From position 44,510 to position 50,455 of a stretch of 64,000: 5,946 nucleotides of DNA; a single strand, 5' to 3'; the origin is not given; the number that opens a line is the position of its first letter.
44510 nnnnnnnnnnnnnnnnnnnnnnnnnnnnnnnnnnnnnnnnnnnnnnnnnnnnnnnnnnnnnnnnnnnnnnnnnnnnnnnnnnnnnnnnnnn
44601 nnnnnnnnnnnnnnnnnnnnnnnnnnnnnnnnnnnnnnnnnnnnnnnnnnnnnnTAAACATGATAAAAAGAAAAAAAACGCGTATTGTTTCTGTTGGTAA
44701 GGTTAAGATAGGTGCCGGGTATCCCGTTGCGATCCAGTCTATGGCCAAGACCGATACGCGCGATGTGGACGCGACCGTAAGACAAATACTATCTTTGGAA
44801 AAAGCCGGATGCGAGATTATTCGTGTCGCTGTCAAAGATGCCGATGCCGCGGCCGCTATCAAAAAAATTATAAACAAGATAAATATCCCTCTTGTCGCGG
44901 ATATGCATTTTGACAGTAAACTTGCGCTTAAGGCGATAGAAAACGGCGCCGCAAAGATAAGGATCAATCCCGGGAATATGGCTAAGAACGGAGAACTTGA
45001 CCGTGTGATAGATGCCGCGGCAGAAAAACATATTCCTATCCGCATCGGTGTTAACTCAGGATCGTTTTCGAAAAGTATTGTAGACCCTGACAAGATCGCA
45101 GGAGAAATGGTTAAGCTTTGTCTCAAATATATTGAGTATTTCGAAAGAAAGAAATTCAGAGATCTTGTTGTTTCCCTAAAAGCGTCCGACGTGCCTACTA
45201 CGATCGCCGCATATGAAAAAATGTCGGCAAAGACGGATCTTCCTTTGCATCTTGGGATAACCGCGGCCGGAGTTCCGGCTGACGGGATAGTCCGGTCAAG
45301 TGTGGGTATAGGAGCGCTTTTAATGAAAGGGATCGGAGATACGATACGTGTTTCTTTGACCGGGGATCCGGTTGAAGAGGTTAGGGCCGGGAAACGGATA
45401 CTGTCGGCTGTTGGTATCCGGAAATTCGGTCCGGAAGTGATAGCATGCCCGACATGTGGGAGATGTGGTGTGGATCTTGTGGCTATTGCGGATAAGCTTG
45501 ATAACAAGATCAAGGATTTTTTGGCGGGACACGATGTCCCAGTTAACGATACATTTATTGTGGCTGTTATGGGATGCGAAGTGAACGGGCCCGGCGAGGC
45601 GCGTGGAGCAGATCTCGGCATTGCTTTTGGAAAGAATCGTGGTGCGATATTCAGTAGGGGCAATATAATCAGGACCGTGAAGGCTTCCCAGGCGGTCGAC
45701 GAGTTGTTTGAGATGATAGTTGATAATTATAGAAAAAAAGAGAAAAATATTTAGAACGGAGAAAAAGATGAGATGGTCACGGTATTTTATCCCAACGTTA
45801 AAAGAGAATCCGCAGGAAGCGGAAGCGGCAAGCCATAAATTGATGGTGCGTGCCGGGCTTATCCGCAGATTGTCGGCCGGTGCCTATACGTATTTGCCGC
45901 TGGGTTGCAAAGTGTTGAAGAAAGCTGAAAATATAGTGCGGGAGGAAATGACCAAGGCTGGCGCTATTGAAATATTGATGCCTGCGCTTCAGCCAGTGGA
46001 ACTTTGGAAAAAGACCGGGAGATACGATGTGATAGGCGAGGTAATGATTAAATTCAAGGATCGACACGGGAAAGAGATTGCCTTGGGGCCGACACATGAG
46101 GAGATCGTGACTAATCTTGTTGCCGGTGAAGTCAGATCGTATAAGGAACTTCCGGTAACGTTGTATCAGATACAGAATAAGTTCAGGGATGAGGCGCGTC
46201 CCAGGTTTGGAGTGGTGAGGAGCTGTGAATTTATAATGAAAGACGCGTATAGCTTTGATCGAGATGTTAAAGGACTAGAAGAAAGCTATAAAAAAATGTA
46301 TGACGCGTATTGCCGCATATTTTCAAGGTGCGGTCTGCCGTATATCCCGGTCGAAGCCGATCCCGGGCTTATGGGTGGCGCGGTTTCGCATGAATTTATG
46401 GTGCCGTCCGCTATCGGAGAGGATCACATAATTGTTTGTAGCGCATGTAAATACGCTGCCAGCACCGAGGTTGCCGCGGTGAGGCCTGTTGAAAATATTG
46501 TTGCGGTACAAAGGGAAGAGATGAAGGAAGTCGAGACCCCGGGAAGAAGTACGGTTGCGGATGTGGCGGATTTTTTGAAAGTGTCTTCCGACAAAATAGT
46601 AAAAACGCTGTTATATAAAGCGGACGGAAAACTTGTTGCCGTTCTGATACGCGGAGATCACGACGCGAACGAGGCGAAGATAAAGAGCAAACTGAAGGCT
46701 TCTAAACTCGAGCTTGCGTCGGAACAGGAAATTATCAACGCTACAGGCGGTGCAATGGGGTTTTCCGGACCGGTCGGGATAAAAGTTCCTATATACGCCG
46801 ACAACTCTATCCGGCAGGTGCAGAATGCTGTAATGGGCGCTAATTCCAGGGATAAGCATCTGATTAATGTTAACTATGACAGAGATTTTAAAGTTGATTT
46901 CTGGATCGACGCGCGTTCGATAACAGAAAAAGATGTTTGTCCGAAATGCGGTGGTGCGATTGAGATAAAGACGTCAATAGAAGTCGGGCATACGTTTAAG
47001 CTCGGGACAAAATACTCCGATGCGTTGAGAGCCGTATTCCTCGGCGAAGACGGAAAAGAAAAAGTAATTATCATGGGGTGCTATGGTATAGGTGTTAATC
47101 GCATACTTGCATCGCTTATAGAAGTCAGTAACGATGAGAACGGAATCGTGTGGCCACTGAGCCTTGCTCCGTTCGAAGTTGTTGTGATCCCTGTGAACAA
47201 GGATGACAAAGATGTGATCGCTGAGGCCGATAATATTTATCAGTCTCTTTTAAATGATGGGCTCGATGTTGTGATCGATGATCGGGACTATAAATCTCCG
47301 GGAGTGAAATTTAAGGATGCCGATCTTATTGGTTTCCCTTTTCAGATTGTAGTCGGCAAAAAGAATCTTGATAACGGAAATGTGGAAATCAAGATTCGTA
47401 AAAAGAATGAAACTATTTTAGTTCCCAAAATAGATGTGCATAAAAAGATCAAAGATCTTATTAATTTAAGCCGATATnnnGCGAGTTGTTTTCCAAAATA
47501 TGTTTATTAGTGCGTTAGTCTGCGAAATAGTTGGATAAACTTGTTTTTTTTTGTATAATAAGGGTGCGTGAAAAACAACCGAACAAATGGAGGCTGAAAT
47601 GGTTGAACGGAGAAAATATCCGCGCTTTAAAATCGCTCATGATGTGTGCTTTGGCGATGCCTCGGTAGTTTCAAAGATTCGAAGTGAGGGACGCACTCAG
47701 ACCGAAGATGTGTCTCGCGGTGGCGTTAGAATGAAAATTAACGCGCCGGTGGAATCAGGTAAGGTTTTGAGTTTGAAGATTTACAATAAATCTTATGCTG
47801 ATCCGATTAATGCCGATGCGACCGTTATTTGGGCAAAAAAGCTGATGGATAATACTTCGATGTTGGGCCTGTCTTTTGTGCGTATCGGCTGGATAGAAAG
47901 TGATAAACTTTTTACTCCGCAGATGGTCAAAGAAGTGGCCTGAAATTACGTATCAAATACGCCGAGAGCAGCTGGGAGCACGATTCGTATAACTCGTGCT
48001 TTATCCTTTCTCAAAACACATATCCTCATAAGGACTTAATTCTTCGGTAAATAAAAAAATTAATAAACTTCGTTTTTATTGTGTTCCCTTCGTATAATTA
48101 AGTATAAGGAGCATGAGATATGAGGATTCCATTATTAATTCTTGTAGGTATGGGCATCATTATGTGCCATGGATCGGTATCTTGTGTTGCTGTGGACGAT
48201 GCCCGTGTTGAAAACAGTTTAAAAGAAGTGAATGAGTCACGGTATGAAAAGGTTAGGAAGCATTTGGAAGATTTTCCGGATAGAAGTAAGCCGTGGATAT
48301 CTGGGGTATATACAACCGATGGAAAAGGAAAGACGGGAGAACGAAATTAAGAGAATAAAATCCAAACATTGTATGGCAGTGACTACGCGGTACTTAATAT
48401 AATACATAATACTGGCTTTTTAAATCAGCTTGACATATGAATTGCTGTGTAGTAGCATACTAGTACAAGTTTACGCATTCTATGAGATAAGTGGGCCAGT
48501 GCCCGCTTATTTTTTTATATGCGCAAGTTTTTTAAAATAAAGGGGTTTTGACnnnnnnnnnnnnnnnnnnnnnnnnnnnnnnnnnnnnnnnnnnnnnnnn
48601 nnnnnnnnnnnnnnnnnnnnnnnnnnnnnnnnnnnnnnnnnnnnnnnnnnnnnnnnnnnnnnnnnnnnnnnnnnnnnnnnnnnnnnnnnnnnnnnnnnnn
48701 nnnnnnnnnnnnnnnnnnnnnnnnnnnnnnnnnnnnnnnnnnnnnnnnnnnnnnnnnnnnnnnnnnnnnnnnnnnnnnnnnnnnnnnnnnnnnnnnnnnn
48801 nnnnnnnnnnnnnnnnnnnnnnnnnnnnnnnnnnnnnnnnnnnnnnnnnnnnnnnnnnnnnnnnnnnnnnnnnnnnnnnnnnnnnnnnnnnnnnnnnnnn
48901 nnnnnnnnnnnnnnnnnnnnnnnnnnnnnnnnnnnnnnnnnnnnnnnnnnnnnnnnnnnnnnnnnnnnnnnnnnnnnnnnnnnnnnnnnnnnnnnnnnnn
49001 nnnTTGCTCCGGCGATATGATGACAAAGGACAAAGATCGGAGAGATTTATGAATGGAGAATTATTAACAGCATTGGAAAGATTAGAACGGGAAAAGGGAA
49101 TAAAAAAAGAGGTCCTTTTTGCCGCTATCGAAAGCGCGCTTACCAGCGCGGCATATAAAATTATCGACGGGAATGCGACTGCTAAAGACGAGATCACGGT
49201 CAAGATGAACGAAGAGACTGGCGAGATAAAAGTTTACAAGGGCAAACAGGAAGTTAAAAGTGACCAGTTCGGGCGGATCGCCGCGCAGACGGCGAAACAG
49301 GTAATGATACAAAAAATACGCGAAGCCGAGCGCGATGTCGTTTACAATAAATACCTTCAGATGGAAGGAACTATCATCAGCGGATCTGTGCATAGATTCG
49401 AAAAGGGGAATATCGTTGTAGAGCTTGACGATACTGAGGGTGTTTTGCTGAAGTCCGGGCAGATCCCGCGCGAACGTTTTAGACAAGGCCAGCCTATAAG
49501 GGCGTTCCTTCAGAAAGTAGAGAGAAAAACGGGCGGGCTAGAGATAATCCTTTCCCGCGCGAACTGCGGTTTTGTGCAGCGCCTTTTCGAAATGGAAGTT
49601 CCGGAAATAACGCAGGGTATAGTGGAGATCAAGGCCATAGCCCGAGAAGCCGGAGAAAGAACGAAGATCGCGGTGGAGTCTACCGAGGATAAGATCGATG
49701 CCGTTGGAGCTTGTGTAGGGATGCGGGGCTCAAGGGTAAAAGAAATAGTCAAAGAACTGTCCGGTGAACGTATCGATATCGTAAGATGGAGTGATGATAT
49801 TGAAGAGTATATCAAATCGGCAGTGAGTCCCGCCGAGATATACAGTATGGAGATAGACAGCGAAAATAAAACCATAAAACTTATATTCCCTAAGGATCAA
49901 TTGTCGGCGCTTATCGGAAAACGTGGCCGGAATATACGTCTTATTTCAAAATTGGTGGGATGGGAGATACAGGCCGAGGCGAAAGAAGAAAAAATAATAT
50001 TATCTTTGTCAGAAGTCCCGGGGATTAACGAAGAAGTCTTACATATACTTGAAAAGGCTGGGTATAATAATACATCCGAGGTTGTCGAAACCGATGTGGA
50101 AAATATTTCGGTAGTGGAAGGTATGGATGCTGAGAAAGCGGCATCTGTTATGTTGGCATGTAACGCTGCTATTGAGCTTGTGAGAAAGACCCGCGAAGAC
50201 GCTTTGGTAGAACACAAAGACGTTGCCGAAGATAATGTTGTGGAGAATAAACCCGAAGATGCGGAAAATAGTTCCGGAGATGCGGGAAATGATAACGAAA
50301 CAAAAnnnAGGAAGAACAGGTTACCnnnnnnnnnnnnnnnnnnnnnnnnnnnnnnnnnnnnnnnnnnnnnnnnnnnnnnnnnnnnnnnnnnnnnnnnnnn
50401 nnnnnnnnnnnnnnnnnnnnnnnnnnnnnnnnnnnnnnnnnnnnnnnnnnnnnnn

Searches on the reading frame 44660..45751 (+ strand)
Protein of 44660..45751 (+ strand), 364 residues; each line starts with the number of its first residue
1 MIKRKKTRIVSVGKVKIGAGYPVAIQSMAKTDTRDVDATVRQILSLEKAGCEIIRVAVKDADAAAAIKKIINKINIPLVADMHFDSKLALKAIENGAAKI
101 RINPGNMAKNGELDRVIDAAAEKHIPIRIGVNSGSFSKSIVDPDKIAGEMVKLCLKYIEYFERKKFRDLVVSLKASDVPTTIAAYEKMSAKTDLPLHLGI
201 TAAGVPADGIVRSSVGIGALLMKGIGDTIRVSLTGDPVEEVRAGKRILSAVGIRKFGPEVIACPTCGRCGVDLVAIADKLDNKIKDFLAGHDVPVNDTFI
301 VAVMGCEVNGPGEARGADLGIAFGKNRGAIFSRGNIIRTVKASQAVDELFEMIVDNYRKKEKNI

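Call 46: search_protein_families(library=pfam, proteins=[window:44660-45751:+], max_evalue=0.000001)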
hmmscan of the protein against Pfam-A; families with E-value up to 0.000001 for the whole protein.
window:44660-45751:+ (364 aa): 1 family
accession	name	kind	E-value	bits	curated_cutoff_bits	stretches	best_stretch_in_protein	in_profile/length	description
PF04551.19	GcpE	-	1.3e-132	442.4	32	1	7-353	1-341/343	GcpE protein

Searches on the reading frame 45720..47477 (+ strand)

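Call 46: search_protein_families(library=pfam, proteins=[window:45720-47477:+], max_evalue=0.000001)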
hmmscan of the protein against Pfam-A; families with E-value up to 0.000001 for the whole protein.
window:45720-47477:+ (586 aa): 3 families
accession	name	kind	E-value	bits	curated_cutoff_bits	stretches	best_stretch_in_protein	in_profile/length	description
PF00587.30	tRNA-synt_2b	-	5.3e-29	102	29.3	1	111-469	2-178/179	tRNA synthetase class II core domain (G, H, P, S and T)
PF04073.20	tRNA_edit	-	1.7e-27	96.4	25.5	1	274-387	2-119/123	Aminoacyl-tRNA editing domain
PF03129.25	HGTP_anticodon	-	1.4e-20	73.7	21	1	486-579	1-93/94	Anticodon binding domain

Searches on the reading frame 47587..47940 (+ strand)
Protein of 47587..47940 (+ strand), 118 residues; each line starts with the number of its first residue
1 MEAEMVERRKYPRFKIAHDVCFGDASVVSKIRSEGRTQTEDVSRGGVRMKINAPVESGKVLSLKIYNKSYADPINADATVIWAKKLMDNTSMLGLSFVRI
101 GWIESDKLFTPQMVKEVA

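Call 25: search_protein_families(library=pfam, proteins=[window:47587-47940:+], max_evalue=0.00001)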
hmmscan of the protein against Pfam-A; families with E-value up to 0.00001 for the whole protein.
window:47587-47940:+ (118 aa): 1 family
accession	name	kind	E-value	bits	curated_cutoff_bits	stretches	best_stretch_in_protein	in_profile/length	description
PF07238.19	PilZ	-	5.2e-10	40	22.5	1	7-100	1-88/102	PilZ domain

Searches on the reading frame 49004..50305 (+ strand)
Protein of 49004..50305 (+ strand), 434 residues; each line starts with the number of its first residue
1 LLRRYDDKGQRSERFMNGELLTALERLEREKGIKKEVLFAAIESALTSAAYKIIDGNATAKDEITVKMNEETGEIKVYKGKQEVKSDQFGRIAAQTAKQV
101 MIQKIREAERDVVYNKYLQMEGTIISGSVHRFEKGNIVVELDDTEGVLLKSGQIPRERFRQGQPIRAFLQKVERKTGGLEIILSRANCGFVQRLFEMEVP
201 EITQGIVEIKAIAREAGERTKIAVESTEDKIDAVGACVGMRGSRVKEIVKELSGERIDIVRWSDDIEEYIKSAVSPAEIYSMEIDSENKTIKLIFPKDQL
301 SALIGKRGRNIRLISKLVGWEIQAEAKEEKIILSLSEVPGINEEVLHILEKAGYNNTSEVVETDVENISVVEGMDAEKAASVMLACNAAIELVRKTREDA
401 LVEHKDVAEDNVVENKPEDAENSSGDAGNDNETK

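Call 46: search_protein_families(library=pfam, proteins=[window:49004-50305:+], max_evalue=0.000001)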
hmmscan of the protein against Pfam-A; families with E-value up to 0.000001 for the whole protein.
window:49004-50305:+ (434 aa): 3 families
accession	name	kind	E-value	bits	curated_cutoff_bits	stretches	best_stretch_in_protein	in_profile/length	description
PF13184.12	KH_5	-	5.6e-30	103.7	27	1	216-284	1-69/69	NusA-like KH domain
PF08529.16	NusA_N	-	7.4e-19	68.6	23.8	2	19-84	1-62/119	NusA N-terminal domain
PF00013.35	KH_1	-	2.6e-07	30.8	21.5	0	290-327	1-39/66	KH domain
